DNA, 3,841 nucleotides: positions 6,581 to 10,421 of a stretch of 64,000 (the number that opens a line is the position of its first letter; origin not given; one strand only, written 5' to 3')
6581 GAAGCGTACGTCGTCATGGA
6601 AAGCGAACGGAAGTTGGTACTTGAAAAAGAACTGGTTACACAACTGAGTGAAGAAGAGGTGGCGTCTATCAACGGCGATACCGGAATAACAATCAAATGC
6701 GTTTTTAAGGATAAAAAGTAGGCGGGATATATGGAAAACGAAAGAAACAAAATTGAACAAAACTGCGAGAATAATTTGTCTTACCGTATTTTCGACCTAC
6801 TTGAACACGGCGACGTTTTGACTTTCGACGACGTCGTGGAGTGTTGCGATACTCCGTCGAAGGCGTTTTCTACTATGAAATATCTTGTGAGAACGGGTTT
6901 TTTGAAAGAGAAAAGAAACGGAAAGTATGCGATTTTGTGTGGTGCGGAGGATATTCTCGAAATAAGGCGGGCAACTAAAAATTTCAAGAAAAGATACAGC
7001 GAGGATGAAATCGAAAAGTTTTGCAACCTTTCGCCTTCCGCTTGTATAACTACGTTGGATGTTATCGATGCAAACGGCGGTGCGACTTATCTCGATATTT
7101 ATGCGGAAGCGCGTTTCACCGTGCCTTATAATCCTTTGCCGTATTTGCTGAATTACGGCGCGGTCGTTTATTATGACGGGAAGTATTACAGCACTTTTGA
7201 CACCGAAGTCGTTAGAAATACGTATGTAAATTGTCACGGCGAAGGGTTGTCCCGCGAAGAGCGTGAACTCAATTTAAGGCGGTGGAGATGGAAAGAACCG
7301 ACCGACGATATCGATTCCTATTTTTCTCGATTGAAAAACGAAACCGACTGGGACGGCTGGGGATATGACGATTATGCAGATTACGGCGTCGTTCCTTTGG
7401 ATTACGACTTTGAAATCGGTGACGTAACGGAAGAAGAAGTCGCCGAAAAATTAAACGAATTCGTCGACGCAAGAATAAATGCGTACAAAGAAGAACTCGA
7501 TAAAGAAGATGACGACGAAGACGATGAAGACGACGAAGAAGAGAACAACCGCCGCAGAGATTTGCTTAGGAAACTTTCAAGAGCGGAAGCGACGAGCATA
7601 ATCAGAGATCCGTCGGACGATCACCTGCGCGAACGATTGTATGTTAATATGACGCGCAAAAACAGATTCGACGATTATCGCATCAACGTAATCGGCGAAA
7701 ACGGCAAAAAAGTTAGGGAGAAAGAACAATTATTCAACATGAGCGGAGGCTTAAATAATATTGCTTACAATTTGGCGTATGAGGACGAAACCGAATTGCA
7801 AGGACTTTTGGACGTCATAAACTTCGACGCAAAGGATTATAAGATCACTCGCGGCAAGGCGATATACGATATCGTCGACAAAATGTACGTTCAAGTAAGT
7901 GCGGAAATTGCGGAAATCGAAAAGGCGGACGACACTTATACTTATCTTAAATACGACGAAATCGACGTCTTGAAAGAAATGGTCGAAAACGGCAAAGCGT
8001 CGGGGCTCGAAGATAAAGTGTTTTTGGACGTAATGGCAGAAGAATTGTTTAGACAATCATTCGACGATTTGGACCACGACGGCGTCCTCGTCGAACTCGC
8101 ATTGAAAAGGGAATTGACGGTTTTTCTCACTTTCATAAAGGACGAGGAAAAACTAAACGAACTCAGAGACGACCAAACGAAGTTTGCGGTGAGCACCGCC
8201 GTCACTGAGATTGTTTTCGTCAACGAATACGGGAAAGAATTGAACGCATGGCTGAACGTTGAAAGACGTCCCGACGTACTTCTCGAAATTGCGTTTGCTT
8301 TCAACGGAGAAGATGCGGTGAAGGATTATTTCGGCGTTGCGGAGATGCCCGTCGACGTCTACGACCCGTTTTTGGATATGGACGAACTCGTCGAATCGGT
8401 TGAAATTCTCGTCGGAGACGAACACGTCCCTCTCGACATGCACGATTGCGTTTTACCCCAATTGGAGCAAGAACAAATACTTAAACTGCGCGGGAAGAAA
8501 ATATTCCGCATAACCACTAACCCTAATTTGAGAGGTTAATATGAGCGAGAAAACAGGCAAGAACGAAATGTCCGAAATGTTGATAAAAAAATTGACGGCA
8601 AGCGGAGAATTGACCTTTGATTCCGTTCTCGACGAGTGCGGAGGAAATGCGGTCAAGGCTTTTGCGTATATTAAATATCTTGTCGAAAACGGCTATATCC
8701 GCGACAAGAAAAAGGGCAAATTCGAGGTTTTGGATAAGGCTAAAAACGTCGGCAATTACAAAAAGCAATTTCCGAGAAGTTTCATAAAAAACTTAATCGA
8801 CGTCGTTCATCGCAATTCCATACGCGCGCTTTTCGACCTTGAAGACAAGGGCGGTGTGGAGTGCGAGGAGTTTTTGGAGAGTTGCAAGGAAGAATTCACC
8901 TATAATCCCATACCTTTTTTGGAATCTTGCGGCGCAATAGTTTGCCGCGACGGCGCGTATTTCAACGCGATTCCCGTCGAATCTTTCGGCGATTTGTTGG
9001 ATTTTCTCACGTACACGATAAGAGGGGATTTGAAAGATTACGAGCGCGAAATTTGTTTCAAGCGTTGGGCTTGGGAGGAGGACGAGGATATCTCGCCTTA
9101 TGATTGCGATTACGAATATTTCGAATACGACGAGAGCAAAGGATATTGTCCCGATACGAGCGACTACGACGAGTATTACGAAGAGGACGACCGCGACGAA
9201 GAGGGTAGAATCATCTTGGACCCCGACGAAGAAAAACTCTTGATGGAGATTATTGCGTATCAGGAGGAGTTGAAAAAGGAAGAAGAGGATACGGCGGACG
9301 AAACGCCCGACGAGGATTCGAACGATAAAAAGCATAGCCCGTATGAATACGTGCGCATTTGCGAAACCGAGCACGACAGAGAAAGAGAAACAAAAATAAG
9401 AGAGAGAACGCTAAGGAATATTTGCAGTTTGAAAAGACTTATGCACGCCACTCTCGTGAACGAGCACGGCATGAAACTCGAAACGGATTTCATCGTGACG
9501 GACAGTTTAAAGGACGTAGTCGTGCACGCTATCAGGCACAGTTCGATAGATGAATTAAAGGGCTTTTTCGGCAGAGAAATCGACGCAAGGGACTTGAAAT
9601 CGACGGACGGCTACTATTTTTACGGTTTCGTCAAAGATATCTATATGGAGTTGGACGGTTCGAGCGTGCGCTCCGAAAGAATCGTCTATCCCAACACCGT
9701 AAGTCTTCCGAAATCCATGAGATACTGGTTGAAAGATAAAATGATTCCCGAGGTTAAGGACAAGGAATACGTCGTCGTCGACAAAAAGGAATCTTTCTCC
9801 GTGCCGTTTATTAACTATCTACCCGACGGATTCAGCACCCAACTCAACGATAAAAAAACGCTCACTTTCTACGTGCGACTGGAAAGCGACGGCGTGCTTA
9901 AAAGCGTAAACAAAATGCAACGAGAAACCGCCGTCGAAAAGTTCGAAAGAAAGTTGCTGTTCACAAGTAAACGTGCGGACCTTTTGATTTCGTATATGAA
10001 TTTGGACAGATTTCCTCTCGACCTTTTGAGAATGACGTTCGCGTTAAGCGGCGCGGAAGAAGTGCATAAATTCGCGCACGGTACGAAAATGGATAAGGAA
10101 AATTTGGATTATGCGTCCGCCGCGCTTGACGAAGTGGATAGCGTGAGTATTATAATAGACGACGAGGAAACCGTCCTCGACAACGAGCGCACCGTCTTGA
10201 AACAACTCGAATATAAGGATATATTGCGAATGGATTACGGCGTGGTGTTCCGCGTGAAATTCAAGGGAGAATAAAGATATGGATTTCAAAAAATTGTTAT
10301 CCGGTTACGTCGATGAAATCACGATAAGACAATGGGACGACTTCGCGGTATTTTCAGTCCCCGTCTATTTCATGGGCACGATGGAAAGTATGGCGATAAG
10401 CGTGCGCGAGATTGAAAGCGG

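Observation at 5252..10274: Three tandem, deeply diverged paralogs with shared architecture: wHTH-like x2, W-rich motif, poly-acidic linker, conserved C-terminal block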

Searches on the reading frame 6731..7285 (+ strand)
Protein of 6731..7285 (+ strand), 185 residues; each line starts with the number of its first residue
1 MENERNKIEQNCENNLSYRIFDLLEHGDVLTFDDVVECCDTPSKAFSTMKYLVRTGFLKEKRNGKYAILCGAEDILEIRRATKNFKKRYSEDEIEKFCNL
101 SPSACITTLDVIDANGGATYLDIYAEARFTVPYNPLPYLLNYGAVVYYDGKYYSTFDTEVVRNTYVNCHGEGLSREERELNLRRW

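Call 100: find_related_loci(query=A2, collection=viral_contigs, flank=8000)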
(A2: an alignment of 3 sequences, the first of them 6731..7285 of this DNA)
Query A2 (185 aa) in viral_contigs; peptide patterns used: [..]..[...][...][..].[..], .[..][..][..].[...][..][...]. (x = any residue, [..] = any of these).
70 stretches matched a pattern, but none encodes a relative of the query by tblastn (E <= 1e-3).
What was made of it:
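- Tried and rejected: IMG/VR scan with the WH module: nothing (call 100), so there is no sign of a phage origin.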

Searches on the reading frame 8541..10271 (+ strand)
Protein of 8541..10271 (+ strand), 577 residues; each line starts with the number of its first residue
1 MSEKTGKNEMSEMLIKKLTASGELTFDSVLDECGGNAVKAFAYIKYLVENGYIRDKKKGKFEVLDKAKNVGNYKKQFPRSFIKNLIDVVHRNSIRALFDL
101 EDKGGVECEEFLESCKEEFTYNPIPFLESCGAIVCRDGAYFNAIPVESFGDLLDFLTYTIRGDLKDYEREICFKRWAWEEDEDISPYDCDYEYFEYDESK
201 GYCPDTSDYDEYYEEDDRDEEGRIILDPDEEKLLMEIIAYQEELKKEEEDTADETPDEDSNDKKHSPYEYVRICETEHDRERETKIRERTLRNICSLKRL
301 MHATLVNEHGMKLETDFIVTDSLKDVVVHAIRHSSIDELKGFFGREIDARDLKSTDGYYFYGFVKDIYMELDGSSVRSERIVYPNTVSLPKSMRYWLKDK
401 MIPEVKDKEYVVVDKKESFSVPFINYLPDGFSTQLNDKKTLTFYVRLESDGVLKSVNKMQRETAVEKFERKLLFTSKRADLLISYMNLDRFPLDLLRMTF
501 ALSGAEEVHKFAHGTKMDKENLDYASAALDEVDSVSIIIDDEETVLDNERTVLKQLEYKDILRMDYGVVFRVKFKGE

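Call 6: search_protein_families(library=pfam, proteins=[window:8541-10271:+], max_evalue=1)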
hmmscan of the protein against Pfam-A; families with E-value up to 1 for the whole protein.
window:8541-10271:+ (577 aa): 1 family
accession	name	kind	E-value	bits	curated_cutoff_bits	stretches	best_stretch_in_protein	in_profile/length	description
PF14947.12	HTH_45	-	0.15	12.5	25.5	1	42-67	38-62/77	Winged helix-turn-helix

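Call 7: search_protein_families(library=ncbifam, proteins=[window:8541-10271:+], max_evalue=1)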
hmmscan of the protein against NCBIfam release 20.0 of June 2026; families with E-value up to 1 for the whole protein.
window:8541-10271:+ (577 aa): 0 families

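Call 10: search_protein_families(library=phrogs, proteins=[window:8541-10271:+], max_evalue=0.1)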
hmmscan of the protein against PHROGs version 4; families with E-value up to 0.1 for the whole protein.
window:8541-10271:+ (577 aa): 1 family
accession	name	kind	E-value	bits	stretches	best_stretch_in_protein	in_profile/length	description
phrog_6336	-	unknown function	0.00031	22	1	10-70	15-76/81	-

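Call 11: search_protein_families(library=padloc, proteins=[window:8541-10271:+], max_evalue=0.1)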
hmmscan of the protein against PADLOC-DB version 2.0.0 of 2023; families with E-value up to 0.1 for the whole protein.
window:8541-10271:+ (577 aa): 0 families

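Call 13: search_solved_structures(query=window:8541-10271:+, max_evalue=10)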
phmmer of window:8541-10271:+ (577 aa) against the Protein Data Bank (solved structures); distinct sequences matched with E-value up to 10: 2.
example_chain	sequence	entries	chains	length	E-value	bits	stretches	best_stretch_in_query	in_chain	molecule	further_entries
8jq3_A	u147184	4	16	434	0.69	12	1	348-476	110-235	L-rhamnose isomerase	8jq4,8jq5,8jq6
2rci_A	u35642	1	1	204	1.9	10.6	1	348-425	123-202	Type-2Ba cytolytic delta-endotoxin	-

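Call 15: find_homologous_proteins(query=window:8541-10271:+, max_evalue=0.001)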
Query window:8541-10271:+ (577 aa): 1 proteins with E <= 0.001 among 8000 candidates.
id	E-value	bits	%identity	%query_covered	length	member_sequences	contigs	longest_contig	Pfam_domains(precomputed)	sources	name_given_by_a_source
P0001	0.0e+0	1268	97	100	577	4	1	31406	-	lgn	-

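Call 17: find_encoding_contigs(protein=P0001, flank=10000, max_places=6)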
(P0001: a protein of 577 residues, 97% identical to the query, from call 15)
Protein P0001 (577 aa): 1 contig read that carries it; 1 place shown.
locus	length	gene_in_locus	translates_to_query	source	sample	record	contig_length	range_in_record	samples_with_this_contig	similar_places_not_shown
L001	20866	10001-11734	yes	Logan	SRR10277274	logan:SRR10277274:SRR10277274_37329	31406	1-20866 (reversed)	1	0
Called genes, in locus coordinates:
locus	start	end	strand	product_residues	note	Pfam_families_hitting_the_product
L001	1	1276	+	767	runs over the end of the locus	-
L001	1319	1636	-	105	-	PF07561:DUF1540 (faint)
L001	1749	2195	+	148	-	PF01281:Ribosomal_L9_N, PF03948:Ribosomal_L9_C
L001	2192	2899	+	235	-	PF05971:Methyltransf_10 (weak), PF02475:TRM5-TYW2_MTfase, PF05175:MTS, PF06325:PrmA, PF13847:Methyltransf_31 (weak), PF02390:Methyltransf_4 (weak), PF08241:Methyltransf_11 (faint), PF13649:Methyltransf_25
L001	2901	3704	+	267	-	PF00590:TP_methylase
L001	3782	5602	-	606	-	PF02534:T4SS-DNA_transf, PF10412:TrwB_AAD_bind, PF12696:TraG-D_C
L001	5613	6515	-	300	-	-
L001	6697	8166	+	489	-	-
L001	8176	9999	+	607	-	-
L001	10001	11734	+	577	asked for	-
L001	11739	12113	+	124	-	-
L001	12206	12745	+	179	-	PF02525:Flavodoxin_2, PF03358:FMN_red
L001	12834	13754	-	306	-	PF01695:IstB_IS21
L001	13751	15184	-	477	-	PF07261:DnaB_2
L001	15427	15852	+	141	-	-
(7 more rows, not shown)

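Call 63: predict_structure(alignment_id=A7)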
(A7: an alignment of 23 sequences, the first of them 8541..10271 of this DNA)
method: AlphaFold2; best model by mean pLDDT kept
length: 577 residues; sequences in the alignment: 23
mean_pLDDT: 67.0   pTM: 0.36
mean pLDDT of the five models: 67.0, 65.3, 64.9, 63.1, 61.5
residues with pLDDT >= 90: 40; 70-90: 270; 50-70: 131; < 50: 136
segments of 3 or more residues with pLDDT < 50: 1-7, 69-71, 161-164, 181-214, 253-295, 373-408, 428-430
pLDDT, mean of each block of 10 residues (from residue 1): 44 70 82 81 75 78 61 67 76 81 80 82 83 82 79 65 54 67 40 35 36 56 71 77 72 45 33 35 46 51 85 84 80 87 79 69 72 36 35 42 42 52 56 57 77 52 64 86 85 91 82 74 79 92 92 80 72 88
secondary structure, 60 per line:
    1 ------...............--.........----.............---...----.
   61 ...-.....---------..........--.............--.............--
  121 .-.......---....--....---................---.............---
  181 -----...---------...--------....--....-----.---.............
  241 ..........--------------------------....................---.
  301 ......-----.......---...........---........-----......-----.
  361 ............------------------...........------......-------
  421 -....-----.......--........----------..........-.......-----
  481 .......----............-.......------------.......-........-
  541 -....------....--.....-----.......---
elements in order: H7-21 H26-32 H37-49 E53-55 E60-63 H65-69 H79-88 H91-103 H108-118 H123-129 E133-136 E139-142 H146-161 H165-176 H209-212 H228-250 H277-296 E300-306 E312-318 H323-332 H336-343 H349-354 H360-363 E364-372 H391-401 E408-413 H431-437 E440-447 H458-467 E469-475 E481-487 H492-503 H505-511 H524-530 E532-539 E542-545 H552-555 H558-562 E568-574
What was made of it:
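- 8541..10274 (+): Paralog C, 577 aa, pI 4.8. WH1 aa 7-63 and WH2 aa 79-142 (nt 8565-9008); disordered acidic linker aa 161-296 (9021-9428) containing one helix at 228-250; Ubl-like module 1 with an insert aa 297-464 (9429-9932); Ubl-like module 2 aa 465-577 (9933-10271). AF2 full-length model (call 63).
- On Winged-helix DNA-binding regulators (MarR/TrmB/HTH_45-type): AF2 secondary structure shows H-H-H-E-E twice at pLDDT about 80 (call 63).
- Folds: the full-length AF2 model shows two WH and two alpha/beta modules (call 63).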

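Call 67: fold_search(model_id=the predicted structure, library=pdb)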
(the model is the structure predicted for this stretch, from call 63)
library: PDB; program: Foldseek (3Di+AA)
matches with E <= 10: 1757; with E <= 0.001: 12
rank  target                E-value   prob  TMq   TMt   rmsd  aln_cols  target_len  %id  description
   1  4ksl_C                3.4e-04  1.00  0.10  0.34  13.2       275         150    7  Gumby/Fam105B in complex with linear di-ubiquitin (released 2013-06-05)
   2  7sbi_B                3.8e-04  1.00  0.11  0.34  13.2       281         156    5  Tandem diubiquitin-like domain from chicken 2'-5'-oligoadenylate synthetase-like protein (released 2022-01-12)
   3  8t48_A                5.6e-04  0.99  0.12  0.33  15.1       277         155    7  The N4BP1 CUE-like domain in complex with linear di-Ubiquitin (released 2024-03-13)
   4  7rbs_B                6.3e-04  0.99  0.11  0.32  13.7       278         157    8  The crystal structure of Papain-Like Protease of SARS CoV-2, C111S mutant, in complex with human ISG15 (released 2021-09-29)
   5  6njd_A                6.6e-04  1.00  0.11  0.36  13.2       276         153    6  Crystal structure of RavD (residues 1-200) from Legionella pneumophila (strain Corby) complexed with Met-1 linked di-u (released 2019-05-22)
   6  7eb9_A                7.0e-04  0.99  0.11  0.20  14.7       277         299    6  The structure of the A20-binding inhibitor of NF-kB 1 in complex with tetra-ubiquitin (released 2021-07-21)
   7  2y5b_F                7.0e-04  0.98  0.13  0.32  11.2       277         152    6  Structure of USP21 in complex with linear diubiquitin-aldehyde (released 2012-01-25)
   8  5vix                  7.4e-04  0.99  0.10  0.32  13.3       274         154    6  Crystal structure of Polyubiquitin with 3 ub domains, domains 1 and 2, from Naegleria fowleri ATCC 30863 (released 2017-05-24)
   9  3b08_A                7.8e-04  0.99  0.12  0.35  14.9       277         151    6  Crystal structure of the mouse HOIL1-L-NZF in complex with linear di-ubiquitin (released 2011-12-14)
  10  7yui_A                7.8e-04  0.99  0.12  0.20  14.9       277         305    6  Crystal structure of HOIL-1L(195-423) in complex with the linear tetra-ubiquitin (released 2023-08-30)
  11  8pf0                  7.8e-04  0.97  0.12  0.30  11.5       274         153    7  Diubiquitin-derived artificial binding protein (Affilin) variant Af1 specific to oncofetal fibronectin (released 2024-06-26)
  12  3u30_A                8.7e-04  0.99  0.11  0.35  13.5       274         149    6  Crystal structure of a linear-specific Ubiquitin fab bound to linear ubiquitin (released 2012-01-18)
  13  8peq_J                1.1e-03  0.98  0.11  0.33  14.4       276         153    8  Complex of diubiquitin-derived artificial binding protein (Affilin) variant Af2 with its target oncofetal fibronectin  (released 2024-06-26)
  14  5b83_A                1.2e-03  0.99  0.12  0.20  14.6       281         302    7  Crystal structure of Optineurin UBAN in complex with linear ubiquitin (released 2016-09-07)
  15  2zvn_C                1.3e-03  0.99  0.12  0.37  14.0       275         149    5  NEMO CoZi domain incomplex with diubiquitin in P212121 space group (released 2009-03-24)
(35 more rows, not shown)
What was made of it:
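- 8541..10274 (+): Foldseek hits to di-ubiquitin, ISG15 and OASL (call 67).
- On Ubiquitin-like beta-grasp superfamily: The tandem form matches di-ubiquitin and ISG15 (call 67).
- Closest known: BilA / ISG15-like tandem Ubl proteins of bacterial ubiquitination-like defence operons. Same: ISG15 and di-ubiquitin are the best structural matches (call 67).
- Foldseek top hits are tandem Ubl proteins with probability 0.99-1.0 (call 67). The tandem Ubl fold is closest to di-ubiquitin, ISG15 and OASL (call 67).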

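Call 68: search_protein_families(library=pfam, alignment_id=A7, max_evalue=1)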
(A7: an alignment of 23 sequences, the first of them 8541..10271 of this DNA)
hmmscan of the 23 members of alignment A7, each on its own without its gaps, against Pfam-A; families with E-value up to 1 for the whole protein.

A. member 1, window:8541-10271:+ (577 aa): 1 family
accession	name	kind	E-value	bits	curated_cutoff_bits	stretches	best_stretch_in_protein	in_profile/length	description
PF14947.12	HTH_45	-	0.15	12.5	25.5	1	42-67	38-62/77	Winged helix-turn-helix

B. families by the number of members that match (of 23 scanned): 51 families (the first 25 are shown)
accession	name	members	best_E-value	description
PF14947.12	HTH_45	3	0.056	Winged helix-turn-helix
PF00395.25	SLH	2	0.017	S-layer homology domain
PF19789.6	DUF6273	1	7.9e-16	Domain of unknown function (DUF6273)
PF01978.25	TrmB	1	5.3e-06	Sugar-specific transcriptional regulator TrmB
PF13412.12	HTH_24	1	0.00034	Winged helix-turn-helix DNA-binding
PF01047.28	MarR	1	0.00068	MarR family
PF23731.1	ARM_ECM29_C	1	0.0018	ECM29, C-terminal ARM-like repeats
PF21984.2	DnaD_N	1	0.0057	DnaD N-terminal domain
PF06163.17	DUF977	1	0.0064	Bacterial protein of unknown function (DUF977)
PF01080.22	Presenilin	1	0.009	Presenilin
PF09645.16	F-112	1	0.0095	F-112 protein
PF02906.19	Fe_hyd_lg_C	1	0.0097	Iron only hydrogenase large subunit, C-terminal domain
PF02724.19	CDC45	1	0.012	CDC45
PF06625.16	DUF1151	1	0.016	Protein of unknown function (DUF1151)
PF14508.12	GH97_N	1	0.02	Glycosyl-hydrolase 97 N-terminal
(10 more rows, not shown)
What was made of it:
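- Weak TrmB, MarR and HTH_24 hits in some relatives (call 68).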

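Call 102: find_homologous_proteins(query=A7, max_evalue=0.001)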
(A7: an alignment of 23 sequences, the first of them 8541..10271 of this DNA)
Query A7 (23 sequences) (577 aa, profile of the alignment): 1 proteins with E <= 0.001 among 8000 candidates.
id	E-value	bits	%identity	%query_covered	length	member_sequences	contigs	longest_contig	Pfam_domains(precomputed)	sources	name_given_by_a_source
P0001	2.9e-91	325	97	100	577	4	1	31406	-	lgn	-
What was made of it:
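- Tried and rejected: Word-indexed homolog searches: searching with C (call 15) and with the 23-sequence alignment (call 102) returned only the 97% ortholog.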

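Call 109: fold_search(model_id=the predicted structure, library=viral)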
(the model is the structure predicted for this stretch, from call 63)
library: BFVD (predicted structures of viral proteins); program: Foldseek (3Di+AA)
matches with E <= 10: 626; with E <= 0.001: 5
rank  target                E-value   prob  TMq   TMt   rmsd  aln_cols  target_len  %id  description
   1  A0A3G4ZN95            5.8e-05  0.99  0.12  0.18  19.5       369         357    8  Ubiquitin family protein [Terrestrivirus sp.]
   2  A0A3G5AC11            2.8e-04  0.99  0.11  0.25  17.9       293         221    7  Ubiquitin family protein [Hyperionvirus sp.]
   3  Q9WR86                4.0e-04  0.99  0.11  0.18  13.2       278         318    7  Polyprotein (Fragment) [Bovine viral diarrhea virus 2]
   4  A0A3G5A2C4            4.9e-04  0.99  0.11  0.20  15.1       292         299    9  Putative ubiquitin [Harvfovirus sp.]
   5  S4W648                8.5e-04  0.72  0.11  0.10  18.1       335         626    5  Ubiquitin [Pandoravirus salinus]
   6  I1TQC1                1.3e-03  1.00  0.10  0.08  15.6       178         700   13  (no name in the UniProt tables at hand)
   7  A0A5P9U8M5            1.9e-03  0.99  0.11  0.22  18.1       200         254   14  (no name in the UniProt tables at hand)
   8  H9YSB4                2.4e-03  0.99  0.11  0.25  16.3       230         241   13  (no name in the UniProt tables at hand)
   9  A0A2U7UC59            2.6e-03  0.96  0.13  0.16  18.7       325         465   10  Ubiquitin-specific protease incomplete domain containing protein [Pandoravirus neocaledonia]
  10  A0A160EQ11            4.0e-03  1.00  0.11  0.22   5.2       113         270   12  Ubiquitin-like domain-containing protein [Powai lake megavirus]
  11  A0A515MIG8            5.0e-03  0.99  0.09  0.27  14.3       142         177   13  HTH marR-type domain-containing protein [Gordonia phage SheckWes]
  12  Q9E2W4                8.6e-03  0.84  0.11  0.10  12.8       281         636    6  Polyprotein (Fragment) [Bovine viral diarrhea virus 2]
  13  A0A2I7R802            9.6e-03  0.89  0.09  0.22  14.7       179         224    9  (no name in the UniProt tables at hand)
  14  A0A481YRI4            1.3e-02  0.98  0.13  0.36  14.7       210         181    9  Ubiquitin [Marseillevirus LCMAC101]
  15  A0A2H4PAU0            1.5e-02  0.91  0.10  0.17  14.7       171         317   12  (no name in the UniProt tables at hand)
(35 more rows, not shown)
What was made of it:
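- On Winged-helix DNA-binding regulators (MarR/TrmB/HTH_45-type): Foldseek hits include a MarR-type HTH phage protein and a 60-aa HTH domain with TM 0.74 (call 109).
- Checked: The two wHTH-like modules are supported by the AF2 secondary structure (three helices then a beta hairpin, twice; pLDDT about 80; call 63), by weak Pfam winged-helix hits in family members (TrmB 5e-6, HTH_24 3e-4, MarR 7e-4; call 68), and by Foldseek hits to a MarR-type HTH phage protein (call 109).
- Winged-helix fold (calls 63, 109).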
